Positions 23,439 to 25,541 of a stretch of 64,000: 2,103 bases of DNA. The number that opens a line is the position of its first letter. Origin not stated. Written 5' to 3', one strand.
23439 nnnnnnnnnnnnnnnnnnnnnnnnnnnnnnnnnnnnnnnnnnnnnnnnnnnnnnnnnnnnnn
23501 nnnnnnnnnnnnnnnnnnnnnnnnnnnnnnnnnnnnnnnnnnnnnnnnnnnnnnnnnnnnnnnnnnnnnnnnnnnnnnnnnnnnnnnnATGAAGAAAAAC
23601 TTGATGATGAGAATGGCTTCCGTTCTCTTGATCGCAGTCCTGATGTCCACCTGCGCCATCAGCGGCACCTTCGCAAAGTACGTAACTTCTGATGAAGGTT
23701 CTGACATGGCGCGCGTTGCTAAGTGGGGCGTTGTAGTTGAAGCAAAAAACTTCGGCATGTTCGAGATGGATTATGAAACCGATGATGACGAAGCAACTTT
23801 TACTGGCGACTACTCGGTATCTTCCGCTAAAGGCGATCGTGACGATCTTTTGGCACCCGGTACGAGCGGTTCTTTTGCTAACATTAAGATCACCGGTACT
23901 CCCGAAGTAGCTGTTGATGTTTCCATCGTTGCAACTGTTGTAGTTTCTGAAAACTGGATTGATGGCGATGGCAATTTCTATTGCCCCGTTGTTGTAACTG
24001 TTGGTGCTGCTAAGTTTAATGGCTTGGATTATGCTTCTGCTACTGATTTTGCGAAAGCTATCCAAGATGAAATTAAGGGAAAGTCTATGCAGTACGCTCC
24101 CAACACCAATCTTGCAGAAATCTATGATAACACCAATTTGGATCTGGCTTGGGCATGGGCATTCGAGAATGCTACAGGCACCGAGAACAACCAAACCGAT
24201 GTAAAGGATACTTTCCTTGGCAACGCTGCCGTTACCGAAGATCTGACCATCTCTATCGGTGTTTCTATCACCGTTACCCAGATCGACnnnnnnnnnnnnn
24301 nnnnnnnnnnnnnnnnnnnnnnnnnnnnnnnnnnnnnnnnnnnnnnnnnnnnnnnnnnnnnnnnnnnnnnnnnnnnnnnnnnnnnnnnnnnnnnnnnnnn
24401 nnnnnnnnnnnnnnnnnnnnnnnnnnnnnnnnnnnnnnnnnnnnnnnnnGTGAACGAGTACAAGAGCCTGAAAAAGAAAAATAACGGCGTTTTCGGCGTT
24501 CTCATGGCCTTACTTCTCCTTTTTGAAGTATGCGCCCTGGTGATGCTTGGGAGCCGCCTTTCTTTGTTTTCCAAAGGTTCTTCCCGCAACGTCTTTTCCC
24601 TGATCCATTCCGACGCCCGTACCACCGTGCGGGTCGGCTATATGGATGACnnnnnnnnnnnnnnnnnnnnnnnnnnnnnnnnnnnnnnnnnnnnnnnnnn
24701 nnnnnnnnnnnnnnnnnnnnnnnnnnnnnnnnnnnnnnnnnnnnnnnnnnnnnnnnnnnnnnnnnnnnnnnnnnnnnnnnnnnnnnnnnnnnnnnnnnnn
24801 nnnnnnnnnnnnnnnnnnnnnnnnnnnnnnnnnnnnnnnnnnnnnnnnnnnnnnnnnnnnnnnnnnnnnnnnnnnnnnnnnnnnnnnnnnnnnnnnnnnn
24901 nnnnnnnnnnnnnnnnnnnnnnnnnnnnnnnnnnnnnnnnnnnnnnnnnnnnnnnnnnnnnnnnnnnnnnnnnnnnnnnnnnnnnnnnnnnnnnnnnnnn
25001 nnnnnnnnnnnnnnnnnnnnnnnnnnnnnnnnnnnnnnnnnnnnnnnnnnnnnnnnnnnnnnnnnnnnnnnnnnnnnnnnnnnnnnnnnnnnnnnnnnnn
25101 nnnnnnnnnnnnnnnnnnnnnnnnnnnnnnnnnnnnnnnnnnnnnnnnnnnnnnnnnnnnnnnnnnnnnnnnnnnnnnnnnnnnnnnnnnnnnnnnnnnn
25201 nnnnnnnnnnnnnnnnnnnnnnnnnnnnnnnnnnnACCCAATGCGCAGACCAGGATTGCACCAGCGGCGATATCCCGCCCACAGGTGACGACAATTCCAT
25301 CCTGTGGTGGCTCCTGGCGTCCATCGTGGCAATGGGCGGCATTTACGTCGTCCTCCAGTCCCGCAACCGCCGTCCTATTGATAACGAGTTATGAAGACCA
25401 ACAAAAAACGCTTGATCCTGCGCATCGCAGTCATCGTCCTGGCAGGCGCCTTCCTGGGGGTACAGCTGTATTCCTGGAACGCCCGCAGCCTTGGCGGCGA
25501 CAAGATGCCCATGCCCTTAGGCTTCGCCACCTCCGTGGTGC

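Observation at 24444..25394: A TasA-like domain fused to a sortase sorting signal (IPPTGD) links SipW-type and sortase-type surface pathways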

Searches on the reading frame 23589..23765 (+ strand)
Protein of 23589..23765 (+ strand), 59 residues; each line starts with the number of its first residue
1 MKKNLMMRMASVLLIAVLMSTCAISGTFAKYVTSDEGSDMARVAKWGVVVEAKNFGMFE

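Call 74: search_protein_families(library=ncbifam, max_evalue=10, proteins=[window:23589-23765:+])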
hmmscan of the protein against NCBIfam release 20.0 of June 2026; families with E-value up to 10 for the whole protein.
seq(59 aa): 1 family
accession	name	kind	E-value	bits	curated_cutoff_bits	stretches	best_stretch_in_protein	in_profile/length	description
NF010457.0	PRK13883.1-4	subfamily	0.13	12.2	160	1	7-40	1-34/137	conjugal transfer protein TrbH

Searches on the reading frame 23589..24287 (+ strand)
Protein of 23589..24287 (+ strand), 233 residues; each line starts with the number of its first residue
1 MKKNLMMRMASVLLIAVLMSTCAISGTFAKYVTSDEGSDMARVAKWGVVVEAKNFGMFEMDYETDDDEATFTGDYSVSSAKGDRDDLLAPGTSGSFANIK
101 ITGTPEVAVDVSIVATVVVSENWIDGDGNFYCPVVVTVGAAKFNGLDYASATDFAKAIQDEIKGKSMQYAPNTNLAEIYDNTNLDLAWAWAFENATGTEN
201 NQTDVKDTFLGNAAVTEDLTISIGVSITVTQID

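Call 6: search_protein_families(library=pfam, max_evalue=0.01, proteins=[window:23589-24287:+])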
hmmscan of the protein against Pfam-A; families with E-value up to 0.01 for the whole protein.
window:23589-24287:+ (233 aa): 0 families

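Call 7: search_protein_families(library=ncbifam, max_evalue=0.01, proteins=[window:23589-24287:+])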
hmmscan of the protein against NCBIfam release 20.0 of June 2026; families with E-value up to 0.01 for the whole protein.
window:23589-24287:+ (233 aa): 0 families

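Call 45: search_protein_families(library=ncbifam, alignment_id=A2, max_evalue=0.1)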
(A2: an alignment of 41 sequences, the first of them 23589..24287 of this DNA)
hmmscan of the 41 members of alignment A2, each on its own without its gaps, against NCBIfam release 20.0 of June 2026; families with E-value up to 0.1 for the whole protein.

A. member 1, window:23589-24287:+ (233 aa): 0 families

B. families by the number of members that match (of 41 scanned): 11 families
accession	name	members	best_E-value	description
TIGR02909.1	spore_YkwD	1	0.012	uncharacterized protein, YkwD family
NF047865.1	rSAM_PapB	1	0.014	PapB family radical SAM/SPASM ranthipeptide maturase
NF007747.0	PRK10427.1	1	0.016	PTS fructose-like transporter subunit IIB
NF002902.0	PRK03501.1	1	0.019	NAD kinase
NF006007.0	PRK08138.1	1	0.02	enoyl-CoA hydratase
NF000665.1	PRK00031.2-3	1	0.026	outer membrane lipoprotein chaperone LolA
NF033165.1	lipo_LipL45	1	0.048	lipoprotein LipL45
TIGR03588.1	PseC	1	0.057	UDP-4-amino-4,6-dideoxy-N-acetyl-beta-L-altrosamine transaminase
NF047530.1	SrpBC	1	0.065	sigma factor SigX-regulated lipoprotein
NF045629.1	monooxsub_HsaA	1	0.072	3-hydroxy-9,10-secoandrosta-1,3,5(10)-triene-9,17-dione monooxygenase oxygenase subunit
NF041501.1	cola_mem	1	0.074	FGLLP motif-containing membrane protein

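Call 49: find_homologous_proteins(query=window:23589-24287:+, max_evalue=0.001)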
Query window:23589-24287:+ (233 aa): 3518 proteins with E <= 0.001 among 4005 candidates; the best 120 are listed.
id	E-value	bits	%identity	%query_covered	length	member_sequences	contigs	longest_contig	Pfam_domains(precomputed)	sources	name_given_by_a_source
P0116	2.1e-146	503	100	100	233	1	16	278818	-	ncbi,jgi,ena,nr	ncbi:MAG: hypothetical protein E7651_00485 [Ruminococcaceae bacterium]|nr:hypothetical protein [Osci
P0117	1.2e-115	403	82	100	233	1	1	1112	-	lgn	-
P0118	4.2e-112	391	78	100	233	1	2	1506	-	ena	-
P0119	5.9e-111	387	78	100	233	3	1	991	-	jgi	jgi:hypothetical protein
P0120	8.0e-111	387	76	100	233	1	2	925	-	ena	-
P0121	1.5e-109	383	81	100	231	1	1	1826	-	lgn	-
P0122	1.9e-109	382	76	100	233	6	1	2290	-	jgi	-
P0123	3.0e-108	379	75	100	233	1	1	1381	-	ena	-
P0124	1.0e-105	370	77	100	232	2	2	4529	-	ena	-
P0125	4.0e-105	368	74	100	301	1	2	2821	-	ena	-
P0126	2.1e-104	366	77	100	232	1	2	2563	-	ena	-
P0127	3.5e-103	362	77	100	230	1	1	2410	-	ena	-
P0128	5.2e-101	355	75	100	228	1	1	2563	-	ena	-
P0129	5.6e-101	355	73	100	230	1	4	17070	-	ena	-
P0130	3.0e-100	352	74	100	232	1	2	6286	-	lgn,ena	-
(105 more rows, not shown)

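Call 55: predict_structure(alignment_id=A4)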
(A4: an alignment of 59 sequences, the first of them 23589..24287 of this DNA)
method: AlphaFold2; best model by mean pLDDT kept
length: 233 residues; sequences in the alignment: 59
mean_pLDDT: 80.7   pTM: 0.70
mean pLDDT of the five models: 80.7, 74.0, 68.8, 67.9, 64.2
residues with pLDDT >= 90: 73; 70-90: 111; 50-70: 41; < 50: 8
segments of 3 or more residues with pLDDT < 50: 25-27, 29-31
pLDDT, mean of each block of 10 residues (from residue 1): 67 76 52 66 80 61 61 62 78 78 90 91 91 92 96 96 93 89 84 87 88 87 87 87
secondary structure, 60 per line:
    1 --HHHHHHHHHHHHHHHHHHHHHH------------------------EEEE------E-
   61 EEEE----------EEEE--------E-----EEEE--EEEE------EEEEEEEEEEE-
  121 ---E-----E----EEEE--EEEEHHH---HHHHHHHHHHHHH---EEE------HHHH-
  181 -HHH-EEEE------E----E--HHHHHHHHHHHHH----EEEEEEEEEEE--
elements in order: H3-24 E49-52 E61-64 E75-78 E93-96 E99-102 E109-119 E135-138 E141-144 H151-163 E167-169 H176-179 E186-189 H204-216 E221-231

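Call 58: fold_search(model_id=the predicted structure, library=pdb)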
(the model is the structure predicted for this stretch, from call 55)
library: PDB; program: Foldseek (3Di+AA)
matches with E <= 10: 245; with E <= 0.001: 0
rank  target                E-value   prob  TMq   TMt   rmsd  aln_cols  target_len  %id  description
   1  6qt9_a                5.0e-02  0.07  0.13  0.15  15.4       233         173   11  Cryo-EM structure of SH1 full particle. (released 2019-04-10)
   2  9ikk_A                6.7e-02  0.35  0.27  0.27   9.7       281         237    8  Cryo-EM structure of TLP-1b (released 2024-11-13)
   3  9p0a_C                9.1e-02  0.09  0.15  0.18  17.1       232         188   11  Structure of Natrinema sp. J7-2 Tafi pilus (released 2025-07-23)
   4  9h8b_A0               1.1e-01  0.18  0.21  0.26  10.2       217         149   13  Ex vivo cannulae fiber structure of Pyrodictium abyssi (released 2024-12-18)
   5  5jqi_B                1.2e-01  0.21  0.21  0.19  12.9       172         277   12  Crystal structure of FimH A62S from E. coli UTI89 bound to FimG N-terminal extension (released 2017-02-22)
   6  3vu1_B                1.7e-01  0.04  0.10  0.06  16.2       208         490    8  Crystal structure of the C-terminal globular domain of oligosaccharyltransferase (PhAglB-L, O74088_PYRHO) from Pyrococ (released 2013-01-23)
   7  6qt9_h                1.8e-01  0.04  0.13  0.15  23.7       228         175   12  Cryo-EM structure of SH1 full particle. (released 2019-04-10)
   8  3jwn_H                2.0e-01  0.21  0.22  0.19   8.4       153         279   10  Complex of FimC, FimF, FimG and FimH (released 2010-06-16)
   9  5jqi_F                2.3e-01  0.15  0.22  0.20  19.3       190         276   10  Crystal structure of FimH A62S from E. coli UTI89 bound to FimG N-terminal extension (released 2017-02-22)
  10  8k2j                  2.6e-01  0.04  0.13  0.08  16.5       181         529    9  Crystal structure of Group 3 Oligosaccharide/Monosaccharide-releasing beta-N-acetylgalactosaminidase NgaDssm, apo form (released 2024-04-24)
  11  5jr4_A                4.0e-01  0.20  0.22  0.19   8.9       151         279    9  Crystal structure of FimH A27V/V163A from E. coli UTI89 bound to FimG N-terminal extension (released 2017-02-22)
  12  6arm_B                4.2e-01  0.18  0.19  0.27   7.5       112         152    7  F9 pilus adhesin FmlH lectin domain from E. coli UTI89 co-crystallized with o-nitrophenyl beta-galactoside (ONPG) (released 2018-02-28)
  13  3vu1_A                4.2e-01  0.05  0.12  0.08  14.1       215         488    7  Crystal structure of the C-terminal globular domain of oligosaccharyltransferase (PhAglB-L, O74088_PYRHO) from Pyrococ (released 2013-01-23)
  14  6qt9_g                4.5e-01  0.03  0.13  0.15  14.9       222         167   12  Cryo-EM structure of SH1 full particle. (released 2019-04-10)
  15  1ze3_H                5.0e-01  0.15  0.21  0.35   9.0       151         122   10  Crystal Structure of the Ternary Complex of FIMD (N-Terminal Domain) with FIMC and the Pilin Domain of FIMH (released 2005-06-14)
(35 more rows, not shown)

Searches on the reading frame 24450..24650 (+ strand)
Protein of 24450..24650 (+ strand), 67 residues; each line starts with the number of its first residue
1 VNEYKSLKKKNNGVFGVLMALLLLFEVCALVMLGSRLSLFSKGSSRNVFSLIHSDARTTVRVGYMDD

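Call 74: search_protein_families(library=ncbifam, max_evalue=10, proteins=[window:24450-24650:+])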
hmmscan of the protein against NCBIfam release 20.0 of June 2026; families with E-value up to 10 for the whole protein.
seq(67 aa): 0 families

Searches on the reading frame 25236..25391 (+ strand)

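Call 74: search_protein_families(library=ncbifam, max_evalue=10, proteins=[window:25236-25391:+])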
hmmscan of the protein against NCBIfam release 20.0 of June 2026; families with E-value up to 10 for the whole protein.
seq(52 aa): 2 families
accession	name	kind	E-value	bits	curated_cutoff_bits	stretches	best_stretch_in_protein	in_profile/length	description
NF053819.1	EF0750_LPXTG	subfamily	0.028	14.9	47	1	10-44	70-104/105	EF2685/EF0750 family sortase-dependent surface protein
TIGR01167.1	LPXTG_anchor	domain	0.16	12.7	15.9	1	16-45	5-33/34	LPXTG cell wall anchor domain-containing protein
